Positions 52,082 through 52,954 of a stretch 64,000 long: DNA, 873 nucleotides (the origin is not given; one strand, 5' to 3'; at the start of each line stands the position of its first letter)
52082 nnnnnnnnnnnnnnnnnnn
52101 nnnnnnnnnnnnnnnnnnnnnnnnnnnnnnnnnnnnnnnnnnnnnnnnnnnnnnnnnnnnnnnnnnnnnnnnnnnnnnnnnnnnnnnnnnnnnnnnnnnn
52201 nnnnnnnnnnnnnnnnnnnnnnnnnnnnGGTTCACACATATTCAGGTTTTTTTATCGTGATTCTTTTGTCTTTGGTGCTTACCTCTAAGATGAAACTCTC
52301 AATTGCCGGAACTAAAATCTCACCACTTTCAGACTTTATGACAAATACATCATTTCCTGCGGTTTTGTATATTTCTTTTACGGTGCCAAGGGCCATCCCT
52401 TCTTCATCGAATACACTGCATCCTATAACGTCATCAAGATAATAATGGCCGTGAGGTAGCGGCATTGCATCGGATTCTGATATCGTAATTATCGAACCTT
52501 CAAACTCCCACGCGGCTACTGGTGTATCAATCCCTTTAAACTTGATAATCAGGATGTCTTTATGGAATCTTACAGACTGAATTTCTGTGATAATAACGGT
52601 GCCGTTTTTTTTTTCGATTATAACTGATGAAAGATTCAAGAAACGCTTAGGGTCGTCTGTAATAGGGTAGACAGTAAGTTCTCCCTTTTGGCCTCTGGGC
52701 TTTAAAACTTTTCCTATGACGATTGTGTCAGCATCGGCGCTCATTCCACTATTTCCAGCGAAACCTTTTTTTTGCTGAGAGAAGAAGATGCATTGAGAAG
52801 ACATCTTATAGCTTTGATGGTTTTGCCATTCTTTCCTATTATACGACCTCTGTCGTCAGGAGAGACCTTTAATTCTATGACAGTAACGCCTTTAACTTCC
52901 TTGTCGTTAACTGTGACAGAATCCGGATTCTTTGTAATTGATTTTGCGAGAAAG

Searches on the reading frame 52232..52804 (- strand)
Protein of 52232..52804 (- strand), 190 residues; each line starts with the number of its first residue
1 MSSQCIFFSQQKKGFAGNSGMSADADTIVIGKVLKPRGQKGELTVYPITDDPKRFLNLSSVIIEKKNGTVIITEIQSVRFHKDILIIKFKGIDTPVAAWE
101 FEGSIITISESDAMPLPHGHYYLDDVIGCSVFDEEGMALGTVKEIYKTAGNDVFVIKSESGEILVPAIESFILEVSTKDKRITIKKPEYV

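Call 72: search_protein_families(library=pfam, proteins=[window:52232-52804:-], max_evalue=0.00001)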
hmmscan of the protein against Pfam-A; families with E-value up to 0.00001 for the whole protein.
window:52232-52804:- (190 aa): 3 families
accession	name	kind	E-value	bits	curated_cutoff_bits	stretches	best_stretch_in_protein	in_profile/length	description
PF01782.24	RimM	-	1.4e-18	67.4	23.5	1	29-112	1-84/84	RimM N-terminal domain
PF24986.1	PRC_RimM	-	1.3e-14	54.1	27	1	124-188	2-67/69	RimM PRC barrel domain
PF05239.21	PRC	-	1.7e-10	41.2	21.2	1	119-187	2-74/78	PRC-barrel domain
